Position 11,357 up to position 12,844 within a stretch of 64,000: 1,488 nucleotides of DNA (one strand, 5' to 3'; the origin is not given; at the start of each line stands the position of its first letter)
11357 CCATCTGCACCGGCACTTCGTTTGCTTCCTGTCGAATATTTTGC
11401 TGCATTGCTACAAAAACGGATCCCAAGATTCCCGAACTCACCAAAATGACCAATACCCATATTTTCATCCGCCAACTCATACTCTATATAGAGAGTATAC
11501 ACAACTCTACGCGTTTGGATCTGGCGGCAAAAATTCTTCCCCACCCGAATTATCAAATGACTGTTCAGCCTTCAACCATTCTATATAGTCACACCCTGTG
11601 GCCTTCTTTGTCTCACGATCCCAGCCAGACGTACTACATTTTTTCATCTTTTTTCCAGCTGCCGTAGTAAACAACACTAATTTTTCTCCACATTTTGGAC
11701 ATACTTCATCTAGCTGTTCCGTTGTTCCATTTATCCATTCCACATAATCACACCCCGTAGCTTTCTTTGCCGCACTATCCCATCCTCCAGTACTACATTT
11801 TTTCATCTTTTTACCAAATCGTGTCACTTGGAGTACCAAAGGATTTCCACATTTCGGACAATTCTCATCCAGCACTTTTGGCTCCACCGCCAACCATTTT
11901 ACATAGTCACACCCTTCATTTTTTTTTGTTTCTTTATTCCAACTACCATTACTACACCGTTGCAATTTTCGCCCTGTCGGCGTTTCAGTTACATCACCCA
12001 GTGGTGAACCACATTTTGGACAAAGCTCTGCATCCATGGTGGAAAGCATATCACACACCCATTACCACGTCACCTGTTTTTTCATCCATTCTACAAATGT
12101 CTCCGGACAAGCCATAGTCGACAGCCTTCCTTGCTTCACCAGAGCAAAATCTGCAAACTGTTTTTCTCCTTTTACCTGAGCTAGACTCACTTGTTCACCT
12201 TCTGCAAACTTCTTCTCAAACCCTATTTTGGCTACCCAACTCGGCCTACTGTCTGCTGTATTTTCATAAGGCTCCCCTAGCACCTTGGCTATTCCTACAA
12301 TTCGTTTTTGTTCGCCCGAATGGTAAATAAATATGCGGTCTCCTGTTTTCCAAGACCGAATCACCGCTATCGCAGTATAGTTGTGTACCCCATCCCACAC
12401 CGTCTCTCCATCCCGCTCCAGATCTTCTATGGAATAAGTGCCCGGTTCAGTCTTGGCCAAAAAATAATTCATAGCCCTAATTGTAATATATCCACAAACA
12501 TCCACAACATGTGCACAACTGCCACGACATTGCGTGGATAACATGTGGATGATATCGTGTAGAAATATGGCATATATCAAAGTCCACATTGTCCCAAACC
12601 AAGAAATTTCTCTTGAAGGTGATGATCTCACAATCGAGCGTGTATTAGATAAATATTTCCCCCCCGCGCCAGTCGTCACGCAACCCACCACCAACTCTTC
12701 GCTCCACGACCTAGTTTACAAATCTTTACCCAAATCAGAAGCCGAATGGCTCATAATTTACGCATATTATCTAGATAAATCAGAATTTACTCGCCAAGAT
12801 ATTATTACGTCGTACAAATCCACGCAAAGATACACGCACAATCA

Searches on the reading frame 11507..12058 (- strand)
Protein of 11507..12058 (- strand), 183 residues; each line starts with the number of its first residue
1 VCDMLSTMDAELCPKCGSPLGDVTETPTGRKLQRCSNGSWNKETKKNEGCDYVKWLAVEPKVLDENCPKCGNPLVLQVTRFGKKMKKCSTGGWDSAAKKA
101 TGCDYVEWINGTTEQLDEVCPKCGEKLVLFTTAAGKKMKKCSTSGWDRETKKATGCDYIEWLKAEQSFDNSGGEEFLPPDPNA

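Call 27: search_protein_families(library=padloc, proteins=[window:11507-12058:-], max_evalue=0.01)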
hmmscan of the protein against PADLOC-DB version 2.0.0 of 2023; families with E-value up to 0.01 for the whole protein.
window:11507-12058:- (183 aa): 0 families

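Call 28: search_protein_families(library=phrogs, proteins=[window:11507-12058:-], max_evalue=0.01)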
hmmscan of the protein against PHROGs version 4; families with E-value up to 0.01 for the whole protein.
window:11507-12058:- (183 aa): 8 families
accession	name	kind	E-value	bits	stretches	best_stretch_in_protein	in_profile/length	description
phrog_18748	-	unknown function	0.00015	22.9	0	115-157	7-49/88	-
phrog_2834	-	unknown function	0.00026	21.8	1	59-140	10-72/78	-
phrog_5984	-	unknown function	0.00046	21.8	0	117-138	7-28/90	-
phrog_13972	-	DNA, RNA and nucleotide metabolism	0.0011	20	0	94-136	17-58/75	DNA ligase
phrog_8472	-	unknown function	0.002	19.4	0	81-101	27-47/89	-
phrog_7575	-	unknown function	0.0063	17.4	0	110-143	192-225/264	-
phrog_2622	-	unknown function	0.0067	17.4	0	61-79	5-23/66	-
phrog_13226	-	unknown function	0.007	16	1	62-132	620-677/726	-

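Call 80: search_protein_families(library=pfam, proteins=[window:11507-12058:-], max_evalue=0.1)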
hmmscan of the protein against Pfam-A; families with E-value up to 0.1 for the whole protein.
window:11507-12058:- (183 aa): 44 families (the best 25 are shown)
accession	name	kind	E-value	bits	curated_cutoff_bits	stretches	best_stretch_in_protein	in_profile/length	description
PF01396.24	Zn_ribbon_Top1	-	3.9e-09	36.6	32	2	65-83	2-20/39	Topoisomerase DNA binding C4 zinc finger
PF06677.18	Auto_anti-p27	-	1e-07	32.4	24.1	1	62-76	13-27/40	Sjogren's syndrome/scleroderma autoantigen 1 (Autoantigen p27)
PF13240.11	Zn_Ribbon_1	-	1.6e-06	28.1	25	0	10-20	13-23/23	zinc-ribbon domain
PF03119.21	DNA_ligase_ZBD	-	8.1e-05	22.8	25.8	0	13-37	2-22/27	NAD-dependent DNA ligase C4 zinc finger domain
PF09723.15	Zn_ribbon_8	-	0.0001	22.7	34.4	0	113-126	22-36/41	Zinc ribbon domain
PF12773.13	DZR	-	0.00012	22.6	27.3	0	2-37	4-29/45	Double zinc ribbon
PF12760.12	Zn_ribbon_IS1595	-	0.00021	21.6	25.4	0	118-136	19-35/46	Transposase zinc-ribbon domain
PF08792.16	A2L_zn_ribbon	-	0.00023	21.2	22.9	0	113-124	17-28/33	A2L zinc ribbon domain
PF13248.11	Zn_ribbon_3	-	0.00028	20.7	27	0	116-127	15-26/26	zinc-ribbon domain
PF11781.13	Zn_ribbon_RRN7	-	0.00067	19.7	27.1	0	117-136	4-21/32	Zinc-finger of RNA-polymerase I-specific TFIIB, Rrn7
PF13453.11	Zn_ribbon_TFIIB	-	0.00088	19.1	22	0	66-75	1-10/41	Transcription factor zinc-finger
PF06906.16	DUF1272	-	0.00089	19.8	25.3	0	108-128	31-52/57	Protein of unknown function (DUF1272)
PF14803.11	Zn_ribbon_Nudix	-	0.00095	19.5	25.6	0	67-78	3-14/34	Nudix N-terminal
PF07754.17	HVO_2753_ZBP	-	0.0011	19.2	33.2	0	119-128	18-27/46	Small zinc finger protein HVO_2753-like, Zn-binding pocket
PF04135.18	Nop10p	-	0.0018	18.7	27.2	0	116-128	16-28/52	Nucleolar RNA-binding protein, Nop10p family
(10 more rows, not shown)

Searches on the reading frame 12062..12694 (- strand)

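Call 27: search_protein_families(library=padloc, proteins=[window:12062-12694:-], max_evalue=0.01)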
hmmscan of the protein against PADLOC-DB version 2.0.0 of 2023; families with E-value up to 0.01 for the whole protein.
window:12062-12694:- (210 aa): 0 families

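Call 28: search_protein_families(library=phrogs, proteins=[window:12062-12694:-], max_evalue=0.01)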
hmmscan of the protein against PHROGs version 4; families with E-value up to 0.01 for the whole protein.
window:12062-12694:- (210 aa): 0 families

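Call 80: search_protein_families(library=pfam, proteins=[window:12062-12694:-], max_evalue=0.1)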
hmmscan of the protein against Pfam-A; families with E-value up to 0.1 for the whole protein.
window:12062-12694:- (210 aa): 1 family
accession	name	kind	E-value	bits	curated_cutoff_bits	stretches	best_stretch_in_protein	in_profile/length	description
PF01878.24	EVE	-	4.4e-31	108.3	23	1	76-204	1-142/145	EVE domain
